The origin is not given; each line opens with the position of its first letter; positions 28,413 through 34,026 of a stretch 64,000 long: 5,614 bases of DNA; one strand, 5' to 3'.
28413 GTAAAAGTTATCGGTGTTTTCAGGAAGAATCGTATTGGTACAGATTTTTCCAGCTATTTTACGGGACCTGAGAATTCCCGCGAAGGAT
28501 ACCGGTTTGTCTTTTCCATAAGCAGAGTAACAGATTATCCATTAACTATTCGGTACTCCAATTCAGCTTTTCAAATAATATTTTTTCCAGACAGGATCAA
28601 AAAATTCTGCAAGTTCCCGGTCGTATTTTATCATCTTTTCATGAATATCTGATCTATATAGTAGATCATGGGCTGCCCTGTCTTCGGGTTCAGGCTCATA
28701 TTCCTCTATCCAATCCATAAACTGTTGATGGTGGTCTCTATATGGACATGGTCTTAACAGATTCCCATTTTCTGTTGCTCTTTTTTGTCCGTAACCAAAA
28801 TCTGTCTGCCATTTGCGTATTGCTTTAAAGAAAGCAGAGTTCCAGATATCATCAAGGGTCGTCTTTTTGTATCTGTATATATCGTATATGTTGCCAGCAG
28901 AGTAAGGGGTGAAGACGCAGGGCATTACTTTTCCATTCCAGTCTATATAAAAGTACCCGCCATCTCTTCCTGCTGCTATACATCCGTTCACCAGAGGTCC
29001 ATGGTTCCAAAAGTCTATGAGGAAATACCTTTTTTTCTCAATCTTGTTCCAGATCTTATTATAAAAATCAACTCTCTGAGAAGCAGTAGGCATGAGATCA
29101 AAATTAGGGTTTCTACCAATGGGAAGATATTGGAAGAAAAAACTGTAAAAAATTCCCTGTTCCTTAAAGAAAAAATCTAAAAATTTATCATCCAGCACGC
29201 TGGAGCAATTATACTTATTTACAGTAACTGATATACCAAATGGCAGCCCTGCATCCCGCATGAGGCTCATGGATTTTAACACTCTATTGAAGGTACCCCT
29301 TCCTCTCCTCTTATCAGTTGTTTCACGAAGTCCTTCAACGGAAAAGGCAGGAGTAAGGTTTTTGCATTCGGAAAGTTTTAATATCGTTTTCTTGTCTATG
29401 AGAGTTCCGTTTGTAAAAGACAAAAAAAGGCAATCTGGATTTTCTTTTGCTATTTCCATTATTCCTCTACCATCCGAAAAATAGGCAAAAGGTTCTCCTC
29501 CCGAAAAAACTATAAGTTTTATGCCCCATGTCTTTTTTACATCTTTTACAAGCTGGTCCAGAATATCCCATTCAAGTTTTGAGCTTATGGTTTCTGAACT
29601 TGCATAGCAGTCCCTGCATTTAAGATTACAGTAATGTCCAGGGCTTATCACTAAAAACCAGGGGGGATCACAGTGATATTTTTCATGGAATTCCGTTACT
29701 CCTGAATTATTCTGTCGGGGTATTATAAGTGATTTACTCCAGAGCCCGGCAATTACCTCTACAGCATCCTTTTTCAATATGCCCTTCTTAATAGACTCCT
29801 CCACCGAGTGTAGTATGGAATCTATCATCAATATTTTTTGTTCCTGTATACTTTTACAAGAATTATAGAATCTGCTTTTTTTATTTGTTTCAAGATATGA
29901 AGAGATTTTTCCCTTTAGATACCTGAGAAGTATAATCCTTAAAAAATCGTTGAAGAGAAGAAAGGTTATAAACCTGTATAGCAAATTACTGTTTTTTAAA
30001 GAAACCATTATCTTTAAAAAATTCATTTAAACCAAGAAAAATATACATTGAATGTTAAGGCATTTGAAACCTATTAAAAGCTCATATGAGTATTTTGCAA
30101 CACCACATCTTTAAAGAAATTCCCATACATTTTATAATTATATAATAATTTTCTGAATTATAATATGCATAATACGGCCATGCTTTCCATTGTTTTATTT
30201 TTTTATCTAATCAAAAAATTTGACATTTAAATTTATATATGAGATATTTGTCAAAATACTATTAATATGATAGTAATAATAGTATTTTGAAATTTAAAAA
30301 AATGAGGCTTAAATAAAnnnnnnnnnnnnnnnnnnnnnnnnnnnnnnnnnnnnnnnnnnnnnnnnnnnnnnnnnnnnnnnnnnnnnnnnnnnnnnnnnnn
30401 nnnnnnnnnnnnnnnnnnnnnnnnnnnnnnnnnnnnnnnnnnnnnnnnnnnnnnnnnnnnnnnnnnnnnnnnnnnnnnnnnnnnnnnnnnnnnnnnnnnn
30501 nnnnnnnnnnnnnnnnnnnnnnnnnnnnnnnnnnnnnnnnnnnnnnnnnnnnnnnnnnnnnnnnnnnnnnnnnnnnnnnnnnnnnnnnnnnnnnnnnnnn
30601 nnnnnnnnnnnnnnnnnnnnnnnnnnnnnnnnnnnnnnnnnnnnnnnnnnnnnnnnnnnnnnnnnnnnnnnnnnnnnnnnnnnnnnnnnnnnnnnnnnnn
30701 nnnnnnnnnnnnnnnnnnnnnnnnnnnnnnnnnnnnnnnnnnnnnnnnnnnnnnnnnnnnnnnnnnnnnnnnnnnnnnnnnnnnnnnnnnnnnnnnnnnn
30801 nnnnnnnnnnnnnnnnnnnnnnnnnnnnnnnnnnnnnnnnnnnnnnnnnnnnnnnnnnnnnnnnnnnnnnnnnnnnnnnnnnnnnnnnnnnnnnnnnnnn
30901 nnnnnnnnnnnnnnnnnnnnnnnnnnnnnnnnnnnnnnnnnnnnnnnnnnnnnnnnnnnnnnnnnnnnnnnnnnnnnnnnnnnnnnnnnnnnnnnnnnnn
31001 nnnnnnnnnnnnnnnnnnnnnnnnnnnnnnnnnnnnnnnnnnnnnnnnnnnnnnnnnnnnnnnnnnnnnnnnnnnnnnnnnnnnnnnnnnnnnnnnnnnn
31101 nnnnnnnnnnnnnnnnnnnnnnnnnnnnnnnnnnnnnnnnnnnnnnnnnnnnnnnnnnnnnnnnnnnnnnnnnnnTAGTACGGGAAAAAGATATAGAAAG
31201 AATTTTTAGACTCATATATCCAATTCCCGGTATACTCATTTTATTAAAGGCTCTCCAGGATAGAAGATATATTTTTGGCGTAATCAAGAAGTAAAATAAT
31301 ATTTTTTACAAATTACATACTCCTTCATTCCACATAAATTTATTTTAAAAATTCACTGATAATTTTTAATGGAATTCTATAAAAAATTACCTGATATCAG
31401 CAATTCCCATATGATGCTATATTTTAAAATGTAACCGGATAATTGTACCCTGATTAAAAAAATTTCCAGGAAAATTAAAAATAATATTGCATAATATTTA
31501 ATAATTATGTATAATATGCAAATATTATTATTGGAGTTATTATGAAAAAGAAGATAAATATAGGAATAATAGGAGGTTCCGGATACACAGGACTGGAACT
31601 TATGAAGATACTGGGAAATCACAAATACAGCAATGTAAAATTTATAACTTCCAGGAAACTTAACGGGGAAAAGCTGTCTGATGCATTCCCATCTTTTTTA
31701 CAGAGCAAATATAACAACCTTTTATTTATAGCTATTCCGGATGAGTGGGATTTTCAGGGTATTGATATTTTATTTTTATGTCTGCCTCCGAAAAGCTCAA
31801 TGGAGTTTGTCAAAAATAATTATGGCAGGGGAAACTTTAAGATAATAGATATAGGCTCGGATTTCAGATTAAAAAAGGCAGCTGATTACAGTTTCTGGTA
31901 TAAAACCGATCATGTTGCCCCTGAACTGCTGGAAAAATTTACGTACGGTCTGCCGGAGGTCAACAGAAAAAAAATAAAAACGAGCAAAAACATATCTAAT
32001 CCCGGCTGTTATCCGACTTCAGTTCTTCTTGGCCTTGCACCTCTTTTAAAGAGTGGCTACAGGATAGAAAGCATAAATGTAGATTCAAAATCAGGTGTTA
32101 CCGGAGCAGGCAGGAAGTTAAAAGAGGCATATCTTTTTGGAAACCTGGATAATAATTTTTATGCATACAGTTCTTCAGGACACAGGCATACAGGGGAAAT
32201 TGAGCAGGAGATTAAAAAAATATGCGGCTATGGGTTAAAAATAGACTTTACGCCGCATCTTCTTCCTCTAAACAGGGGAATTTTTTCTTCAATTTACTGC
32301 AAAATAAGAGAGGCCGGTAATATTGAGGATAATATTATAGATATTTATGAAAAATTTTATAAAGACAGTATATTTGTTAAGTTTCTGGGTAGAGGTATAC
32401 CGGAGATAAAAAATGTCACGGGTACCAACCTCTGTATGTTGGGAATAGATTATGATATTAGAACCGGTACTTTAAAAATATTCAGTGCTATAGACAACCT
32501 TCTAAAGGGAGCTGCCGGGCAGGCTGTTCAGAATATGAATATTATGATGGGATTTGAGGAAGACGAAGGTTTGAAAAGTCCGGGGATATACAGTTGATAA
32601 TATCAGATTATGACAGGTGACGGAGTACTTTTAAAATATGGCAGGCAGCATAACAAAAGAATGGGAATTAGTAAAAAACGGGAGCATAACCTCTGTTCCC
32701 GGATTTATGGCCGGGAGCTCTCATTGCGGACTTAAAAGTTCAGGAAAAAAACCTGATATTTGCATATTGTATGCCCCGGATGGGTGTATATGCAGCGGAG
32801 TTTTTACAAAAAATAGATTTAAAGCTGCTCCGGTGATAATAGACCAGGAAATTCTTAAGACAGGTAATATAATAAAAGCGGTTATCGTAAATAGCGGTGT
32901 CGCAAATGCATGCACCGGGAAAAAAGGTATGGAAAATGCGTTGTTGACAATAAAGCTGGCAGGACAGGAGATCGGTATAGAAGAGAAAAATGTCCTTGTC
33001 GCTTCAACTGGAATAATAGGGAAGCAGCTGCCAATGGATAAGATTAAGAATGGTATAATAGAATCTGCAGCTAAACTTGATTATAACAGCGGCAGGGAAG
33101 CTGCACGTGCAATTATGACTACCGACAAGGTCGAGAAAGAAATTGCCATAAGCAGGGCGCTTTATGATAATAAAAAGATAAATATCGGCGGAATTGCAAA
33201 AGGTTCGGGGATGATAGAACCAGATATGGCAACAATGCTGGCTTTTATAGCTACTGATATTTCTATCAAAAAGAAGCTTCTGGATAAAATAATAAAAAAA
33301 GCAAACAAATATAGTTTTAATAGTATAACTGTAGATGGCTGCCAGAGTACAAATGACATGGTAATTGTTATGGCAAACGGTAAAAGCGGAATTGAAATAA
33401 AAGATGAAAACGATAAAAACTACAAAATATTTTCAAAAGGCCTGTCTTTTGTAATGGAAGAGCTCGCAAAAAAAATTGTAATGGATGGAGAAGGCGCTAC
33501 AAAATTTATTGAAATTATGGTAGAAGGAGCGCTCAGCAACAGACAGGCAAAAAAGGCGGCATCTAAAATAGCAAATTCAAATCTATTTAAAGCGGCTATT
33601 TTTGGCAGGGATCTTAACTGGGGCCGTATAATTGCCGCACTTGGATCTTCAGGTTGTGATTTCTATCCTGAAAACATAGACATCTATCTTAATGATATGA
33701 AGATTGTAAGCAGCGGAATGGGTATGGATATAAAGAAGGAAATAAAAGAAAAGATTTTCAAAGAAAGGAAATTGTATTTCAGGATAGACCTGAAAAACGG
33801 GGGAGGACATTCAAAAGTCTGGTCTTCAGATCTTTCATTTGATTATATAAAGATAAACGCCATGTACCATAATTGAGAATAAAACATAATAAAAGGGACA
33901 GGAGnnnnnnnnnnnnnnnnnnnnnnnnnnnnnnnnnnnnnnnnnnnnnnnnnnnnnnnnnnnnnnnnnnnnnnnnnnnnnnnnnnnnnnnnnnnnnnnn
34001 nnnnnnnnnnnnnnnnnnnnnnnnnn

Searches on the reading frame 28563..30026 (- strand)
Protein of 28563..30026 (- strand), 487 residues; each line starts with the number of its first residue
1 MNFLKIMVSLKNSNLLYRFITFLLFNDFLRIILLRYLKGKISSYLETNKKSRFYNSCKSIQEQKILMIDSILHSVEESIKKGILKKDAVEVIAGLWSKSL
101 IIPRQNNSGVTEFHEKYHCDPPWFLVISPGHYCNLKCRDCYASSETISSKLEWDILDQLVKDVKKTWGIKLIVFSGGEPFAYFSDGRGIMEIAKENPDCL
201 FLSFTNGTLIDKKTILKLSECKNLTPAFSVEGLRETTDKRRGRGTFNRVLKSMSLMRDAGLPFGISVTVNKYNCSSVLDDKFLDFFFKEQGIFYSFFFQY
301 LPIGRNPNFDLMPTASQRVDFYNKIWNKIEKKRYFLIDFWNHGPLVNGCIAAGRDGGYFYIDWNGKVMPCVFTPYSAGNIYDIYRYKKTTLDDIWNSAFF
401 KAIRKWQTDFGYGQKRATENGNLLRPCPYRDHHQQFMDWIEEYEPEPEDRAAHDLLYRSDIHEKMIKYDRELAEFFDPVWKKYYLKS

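Call 57: search_protein_families(library=pfam, proteins=[window:28563-30026:-], max_evalue=0.01)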
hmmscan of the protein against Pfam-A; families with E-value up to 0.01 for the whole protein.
window:28563-30026:- (487 aa): 3 families
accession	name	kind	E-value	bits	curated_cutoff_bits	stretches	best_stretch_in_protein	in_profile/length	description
PF04055.27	Radical_SAM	-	4.2e-19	69.8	29.5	1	127-269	1-151/166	Radical SAM superfamily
PF13186.11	SPASM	-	1e-08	35.7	21.5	1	357-405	6-53/67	Iron-sulfur cluster-binding domain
PF13353.11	Fer4_12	-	2.7e-05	24.9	22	1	131-197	13-82/137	4Fe-4S single cluster domain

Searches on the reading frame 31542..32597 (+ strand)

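Call 65: search_protein_families(library=pfam, proteins=[window:31542-32597:+], max_evalue=0.00001)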
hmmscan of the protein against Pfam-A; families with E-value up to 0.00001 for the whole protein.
window:31542-32597:+ (351 aa): 3 families
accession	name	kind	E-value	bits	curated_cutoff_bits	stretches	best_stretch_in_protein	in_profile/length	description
PF22698.1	Semialdhyde_dhC_1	-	1.3e-49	168.7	27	1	156-319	1-165/165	Semialdehyde dehydrogenase, dimerisation domain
PF01118.30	Semialdhyde_dh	-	4.3e-25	88.9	26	1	6-147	1-120/121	Semialdehyde dehydrogenase, NAD binding domain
PF02774.23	Semialdhyde_dhC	-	9.6e-22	78.5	26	1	165-322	1-184/184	Semialdehyde dehydrogenase, dimerisation domain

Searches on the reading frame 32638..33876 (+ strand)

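Call 65: search_protein_families(library=pfam, proteins=[window:32638-33876:+], max_evalue=0.00001)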
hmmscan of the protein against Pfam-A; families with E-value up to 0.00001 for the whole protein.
window:32638-33876:+ (412 aa): 1 family
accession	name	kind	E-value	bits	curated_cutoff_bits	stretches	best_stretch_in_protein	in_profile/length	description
PF01960.23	ArgJ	-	3.3e-142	474.1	32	1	26-411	3-376/377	ArgJ family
